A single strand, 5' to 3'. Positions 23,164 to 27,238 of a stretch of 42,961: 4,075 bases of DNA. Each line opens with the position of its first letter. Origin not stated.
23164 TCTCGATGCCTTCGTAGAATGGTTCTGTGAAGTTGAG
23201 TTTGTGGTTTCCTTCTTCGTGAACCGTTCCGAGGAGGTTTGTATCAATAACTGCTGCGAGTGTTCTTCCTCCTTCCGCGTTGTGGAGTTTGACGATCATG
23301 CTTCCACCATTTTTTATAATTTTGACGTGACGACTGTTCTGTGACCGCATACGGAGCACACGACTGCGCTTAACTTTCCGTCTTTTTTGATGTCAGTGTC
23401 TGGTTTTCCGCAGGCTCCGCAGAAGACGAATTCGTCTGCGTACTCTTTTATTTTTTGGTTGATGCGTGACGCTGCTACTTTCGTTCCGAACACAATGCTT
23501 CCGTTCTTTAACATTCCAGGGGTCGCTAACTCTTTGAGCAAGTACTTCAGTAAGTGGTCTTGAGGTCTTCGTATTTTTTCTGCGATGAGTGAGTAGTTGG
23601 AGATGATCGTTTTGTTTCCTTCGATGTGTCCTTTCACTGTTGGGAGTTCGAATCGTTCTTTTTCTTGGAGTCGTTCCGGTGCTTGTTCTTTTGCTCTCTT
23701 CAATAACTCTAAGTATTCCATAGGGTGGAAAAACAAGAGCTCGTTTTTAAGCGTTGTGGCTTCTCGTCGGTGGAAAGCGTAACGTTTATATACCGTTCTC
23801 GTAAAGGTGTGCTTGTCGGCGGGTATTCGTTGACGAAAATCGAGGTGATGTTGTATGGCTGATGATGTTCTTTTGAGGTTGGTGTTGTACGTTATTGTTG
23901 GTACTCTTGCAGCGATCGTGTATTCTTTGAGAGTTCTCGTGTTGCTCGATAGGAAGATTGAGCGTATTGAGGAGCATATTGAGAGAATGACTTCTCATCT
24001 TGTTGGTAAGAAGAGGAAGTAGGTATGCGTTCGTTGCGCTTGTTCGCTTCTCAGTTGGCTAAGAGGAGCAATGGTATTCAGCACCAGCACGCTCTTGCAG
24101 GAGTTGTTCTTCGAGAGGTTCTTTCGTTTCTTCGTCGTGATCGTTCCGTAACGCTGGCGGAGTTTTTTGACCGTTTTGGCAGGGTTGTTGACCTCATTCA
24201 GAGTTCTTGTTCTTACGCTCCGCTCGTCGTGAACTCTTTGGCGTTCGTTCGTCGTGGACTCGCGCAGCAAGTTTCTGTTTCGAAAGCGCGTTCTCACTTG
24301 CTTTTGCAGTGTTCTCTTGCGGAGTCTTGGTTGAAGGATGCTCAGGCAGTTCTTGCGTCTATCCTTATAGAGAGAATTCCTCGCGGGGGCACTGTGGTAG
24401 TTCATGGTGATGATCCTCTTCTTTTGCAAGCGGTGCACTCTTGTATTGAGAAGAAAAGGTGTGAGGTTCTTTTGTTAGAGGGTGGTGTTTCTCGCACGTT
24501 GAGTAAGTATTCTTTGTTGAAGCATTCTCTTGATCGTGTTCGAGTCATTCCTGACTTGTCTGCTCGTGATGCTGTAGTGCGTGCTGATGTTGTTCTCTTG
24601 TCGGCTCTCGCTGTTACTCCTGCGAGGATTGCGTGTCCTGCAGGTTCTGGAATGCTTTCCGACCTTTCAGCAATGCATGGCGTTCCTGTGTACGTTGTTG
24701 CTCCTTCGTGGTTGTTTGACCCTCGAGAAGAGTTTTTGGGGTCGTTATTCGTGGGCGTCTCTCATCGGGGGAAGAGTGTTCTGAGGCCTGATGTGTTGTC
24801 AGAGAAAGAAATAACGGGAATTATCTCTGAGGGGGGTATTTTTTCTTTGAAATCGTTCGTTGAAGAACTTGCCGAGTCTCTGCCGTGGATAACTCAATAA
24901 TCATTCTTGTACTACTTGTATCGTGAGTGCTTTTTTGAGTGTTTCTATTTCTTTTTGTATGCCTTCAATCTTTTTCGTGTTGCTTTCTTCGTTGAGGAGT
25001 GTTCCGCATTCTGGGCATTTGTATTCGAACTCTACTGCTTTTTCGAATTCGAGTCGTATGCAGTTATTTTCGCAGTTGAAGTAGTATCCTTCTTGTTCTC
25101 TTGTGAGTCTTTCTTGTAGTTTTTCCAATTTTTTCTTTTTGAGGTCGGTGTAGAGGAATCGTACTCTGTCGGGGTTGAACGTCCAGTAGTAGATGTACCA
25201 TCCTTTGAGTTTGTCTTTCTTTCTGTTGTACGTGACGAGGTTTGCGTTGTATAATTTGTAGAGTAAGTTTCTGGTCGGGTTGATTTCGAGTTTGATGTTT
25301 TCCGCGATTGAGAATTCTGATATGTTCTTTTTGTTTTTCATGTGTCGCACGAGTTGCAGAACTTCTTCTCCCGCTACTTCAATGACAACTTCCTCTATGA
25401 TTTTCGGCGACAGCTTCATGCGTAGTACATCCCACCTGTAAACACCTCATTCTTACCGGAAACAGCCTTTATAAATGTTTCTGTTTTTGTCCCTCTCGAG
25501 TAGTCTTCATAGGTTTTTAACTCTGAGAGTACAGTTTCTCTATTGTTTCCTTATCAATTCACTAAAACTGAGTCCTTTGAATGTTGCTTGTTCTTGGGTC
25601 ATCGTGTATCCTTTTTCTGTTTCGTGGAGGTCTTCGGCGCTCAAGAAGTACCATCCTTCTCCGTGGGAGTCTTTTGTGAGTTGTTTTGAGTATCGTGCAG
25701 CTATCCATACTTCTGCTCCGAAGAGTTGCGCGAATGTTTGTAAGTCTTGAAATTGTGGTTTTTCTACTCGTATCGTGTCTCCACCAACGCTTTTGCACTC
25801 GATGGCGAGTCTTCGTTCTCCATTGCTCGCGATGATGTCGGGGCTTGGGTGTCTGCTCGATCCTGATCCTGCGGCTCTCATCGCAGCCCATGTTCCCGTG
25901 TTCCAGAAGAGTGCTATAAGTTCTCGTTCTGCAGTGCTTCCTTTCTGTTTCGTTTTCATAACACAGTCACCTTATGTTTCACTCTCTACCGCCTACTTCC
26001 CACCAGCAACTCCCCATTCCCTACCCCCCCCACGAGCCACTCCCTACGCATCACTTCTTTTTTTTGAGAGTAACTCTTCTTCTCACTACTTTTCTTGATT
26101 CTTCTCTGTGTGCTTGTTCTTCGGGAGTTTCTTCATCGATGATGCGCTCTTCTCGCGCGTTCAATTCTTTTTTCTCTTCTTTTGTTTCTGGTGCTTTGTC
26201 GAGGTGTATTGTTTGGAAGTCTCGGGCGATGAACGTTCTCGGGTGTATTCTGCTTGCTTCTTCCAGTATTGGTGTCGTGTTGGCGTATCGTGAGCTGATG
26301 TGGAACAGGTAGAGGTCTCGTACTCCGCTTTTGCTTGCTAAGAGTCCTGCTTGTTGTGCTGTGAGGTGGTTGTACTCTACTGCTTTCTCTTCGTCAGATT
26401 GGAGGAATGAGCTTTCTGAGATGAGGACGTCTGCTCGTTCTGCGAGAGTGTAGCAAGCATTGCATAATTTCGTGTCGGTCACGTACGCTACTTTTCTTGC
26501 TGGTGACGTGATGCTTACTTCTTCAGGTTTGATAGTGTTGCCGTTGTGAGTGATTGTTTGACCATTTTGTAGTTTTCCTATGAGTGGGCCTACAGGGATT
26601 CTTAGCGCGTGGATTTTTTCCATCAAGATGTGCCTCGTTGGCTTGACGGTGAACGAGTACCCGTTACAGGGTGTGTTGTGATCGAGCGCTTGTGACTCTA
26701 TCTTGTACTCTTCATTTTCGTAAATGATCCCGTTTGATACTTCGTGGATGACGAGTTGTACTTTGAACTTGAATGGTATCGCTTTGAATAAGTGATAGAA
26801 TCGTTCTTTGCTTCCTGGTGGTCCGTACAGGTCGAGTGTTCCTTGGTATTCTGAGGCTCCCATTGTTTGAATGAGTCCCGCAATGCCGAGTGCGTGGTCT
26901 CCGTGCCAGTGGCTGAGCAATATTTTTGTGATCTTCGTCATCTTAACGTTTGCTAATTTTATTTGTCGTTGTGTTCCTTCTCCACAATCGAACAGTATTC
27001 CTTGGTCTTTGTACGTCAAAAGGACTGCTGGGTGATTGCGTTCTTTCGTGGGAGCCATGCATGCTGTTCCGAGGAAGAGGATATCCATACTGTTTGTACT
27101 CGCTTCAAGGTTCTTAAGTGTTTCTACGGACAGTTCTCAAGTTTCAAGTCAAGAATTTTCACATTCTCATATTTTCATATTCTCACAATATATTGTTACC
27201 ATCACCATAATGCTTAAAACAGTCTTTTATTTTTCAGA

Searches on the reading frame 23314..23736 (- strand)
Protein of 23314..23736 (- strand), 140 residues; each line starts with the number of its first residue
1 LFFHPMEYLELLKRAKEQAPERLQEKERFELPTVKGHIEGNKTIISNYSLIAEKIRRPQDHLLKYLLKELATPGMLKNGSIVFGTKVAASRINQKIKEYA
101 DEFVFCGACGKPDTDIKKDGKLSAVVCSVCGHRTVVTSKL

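Call 38: search_protein_families(library=pfam, max_evalue=0.01, proteins=[window:23314-23736:-])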
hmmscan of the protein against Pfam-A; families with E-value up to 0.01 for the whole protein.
window:23314-23736:- (140 aa): 3 families
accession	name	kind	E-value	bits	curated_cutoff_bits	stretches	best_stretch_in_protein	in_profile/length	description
PF01873.23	eIF-5_eIF-2B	-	4.3e-31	107.7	27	1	24-132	6-116/117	Domain found in IF2B/IF5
PF09297.16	Zn_ribbon_NUD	-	0.0016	18.6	24.8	0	127-136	6-15/32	NADH pyrophosphatase zinc ribbon domain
PF13240.11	Zn_Ribbon_1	-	0.0019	18.4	25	0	97-112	7-22/23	zinc-ribbon domain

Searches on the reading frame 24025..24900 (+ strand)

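Call 38: search_protein_families(library=pfam, max_evalue=0.01, proteins=[window:24025-24900:+])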
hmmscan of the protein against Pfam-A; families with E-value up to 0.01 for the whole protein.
window:24025-24900:+ (291 aa): 1 family
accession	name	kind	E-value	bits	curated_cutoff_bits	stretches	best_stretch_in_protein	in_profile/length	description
PF01008.23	IF-2B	-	1.7e-09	37.7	22.4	1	25-234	9-223/280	Initiation factor 2 subunit family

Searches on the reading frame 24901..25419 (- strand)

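Call 6: search_protein_families(library=pfam, proteins=[window:24901-25419:-])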
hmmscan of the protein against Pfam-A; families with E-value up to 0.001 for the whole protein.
window:24901-25419:- (172 aa): 1 family
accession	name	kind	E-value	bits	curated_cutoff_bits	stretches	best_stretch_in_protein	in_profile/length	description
PF02002.24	TFIIE_alpha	-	4.4e-16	59.1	22.9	1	7-109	2-104/105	TFIIE alpha subunit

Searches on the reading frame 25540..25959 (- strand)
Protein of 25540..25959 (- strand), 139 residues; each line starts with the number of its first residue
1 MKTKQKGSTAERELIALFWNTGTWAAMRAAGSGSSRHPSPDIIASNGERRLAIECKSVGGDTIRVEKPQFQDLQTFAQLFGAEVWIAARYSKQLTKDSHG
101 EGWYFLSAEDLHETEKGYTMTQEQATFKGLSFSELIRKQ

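Call 6: search_protein_families(library=pfam, proteins=[window:25540-25959:-])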
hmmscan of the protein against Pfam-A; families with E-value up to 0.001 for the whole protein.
window:25540-25959:- (139 aa): 1 family
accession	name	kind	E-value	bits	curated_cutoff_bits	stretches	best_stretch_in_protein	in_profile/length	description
PF01870.24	Hjc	-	2.6e-23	82.2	21.1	1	10-93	2-84/93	Archaeal holliday junction resolvase (hjc)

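Call 17: find_encoding_contigs(protein=window:25540-25959:-, flank=3000, max_places=10)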
Protein window:25540-25959:- (139 aa): 7 contigs read that carry it; 7 places shown.
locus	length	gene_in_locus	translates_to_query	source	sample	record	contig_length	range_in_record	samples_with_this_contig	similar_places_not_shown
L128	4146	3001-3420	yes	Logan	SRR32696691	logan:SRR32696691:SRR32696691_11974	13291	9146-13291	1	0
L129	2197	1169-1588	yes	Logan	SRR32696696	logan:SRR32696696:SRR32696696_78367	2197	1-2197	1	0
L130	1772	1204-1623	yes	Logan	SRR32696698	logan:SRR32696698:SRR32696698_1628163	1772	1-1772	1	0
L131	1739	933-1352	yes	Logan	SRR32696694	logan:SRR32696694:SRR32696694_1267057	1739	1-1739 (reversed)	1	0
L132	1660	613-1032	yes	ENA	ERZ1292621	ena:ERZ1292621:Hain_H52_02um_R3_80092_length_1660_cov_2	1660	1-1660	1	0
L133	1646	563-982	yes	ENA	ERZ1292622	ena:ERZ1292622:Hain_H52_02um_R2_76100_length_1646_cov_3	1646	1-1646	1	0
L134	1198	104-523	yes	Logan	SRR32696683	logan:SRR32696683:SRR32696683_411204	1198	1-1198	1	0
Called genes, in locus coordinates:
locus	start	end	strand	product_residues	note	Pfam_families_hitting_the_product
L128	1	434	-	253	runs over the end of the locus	PF12483:GIDE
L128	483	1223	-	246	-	PF00705:PCNA_N, PF02144:Rad1 (faint), PF02747:PCNA_C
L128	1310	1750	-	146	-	-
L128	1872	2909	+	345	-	PF13691:Lactamase_B_4, PF23023:Anti-Pycsar_Apyc1, PF00753:Lactamase_B, PF12706:Lactamase_B_2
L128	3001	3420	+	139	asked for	PF01870:Hjc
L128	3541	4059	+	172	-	PF02002:TFIIE_alpha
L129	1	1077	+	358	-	?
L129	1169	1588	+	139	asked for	PF01870:Hjc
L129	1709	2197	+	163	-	?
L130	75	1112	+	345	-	PF13691:Lactamase_B_4, PF23023:Anti-Pycsar_Apyc1, PF00753:Lactamase_B, PF12706:Lactamase_B_2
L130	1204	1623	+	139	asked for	PF01870:Hjc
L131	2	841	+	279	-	?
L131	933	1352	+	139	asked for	PF01870:Hjc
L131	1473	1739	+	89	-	?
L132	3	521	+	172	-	?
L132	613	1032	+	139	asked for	PF01870:Hjc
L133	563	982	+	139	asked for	PF01870:Hjc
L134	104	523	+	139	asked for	PF01870:Hjc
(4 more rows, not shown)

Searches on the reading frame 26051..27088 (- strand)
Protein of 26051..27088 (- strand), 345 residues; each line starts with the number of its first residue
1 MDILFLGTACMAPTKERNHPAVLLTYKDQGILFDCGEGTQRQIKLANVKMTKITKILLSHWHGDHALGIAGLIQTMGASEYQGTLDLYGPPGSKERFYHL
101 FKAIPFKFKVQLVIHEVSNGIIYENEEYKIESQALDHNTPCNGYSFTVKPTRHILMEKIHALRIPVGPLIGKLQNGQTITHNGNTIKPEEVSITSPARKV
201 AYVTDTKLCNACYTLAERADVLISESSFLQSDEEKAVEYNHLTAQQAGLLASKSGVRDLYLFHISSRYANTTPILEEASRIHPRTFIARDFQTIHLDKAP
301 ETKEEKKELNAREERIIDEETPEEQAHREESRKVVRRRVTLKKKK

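Call 6: search_protein_families(library=pfam, proteins=[window:26051-27088:-])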
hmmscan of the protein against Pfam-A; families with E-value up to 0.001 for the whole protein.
window:26051-27088:- (345 aa): 4 families
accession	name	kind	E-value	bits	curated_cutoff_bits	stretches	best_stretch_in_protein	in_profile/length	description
PF12706.13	Lactamase_B_2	-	3.6e-15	56.5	27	1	31-264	3-200/200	Beta-lactamase superfamily domain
PF00753.33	Lactamase_B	-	3.9e-10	40.4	22.7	1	17-95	4-86/196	Metallo-beta-lactamase superfamily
PF13691.12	Lactamase_B_4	-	3.8e-09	36.5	27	1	11-62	4-56/63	tRNase Z endonuclease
PF23023.1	Anti-Pycsar_Apyc1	-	0.0007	19.6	50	0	3-76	5-77/250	Anti-Pycsar protein Apyc1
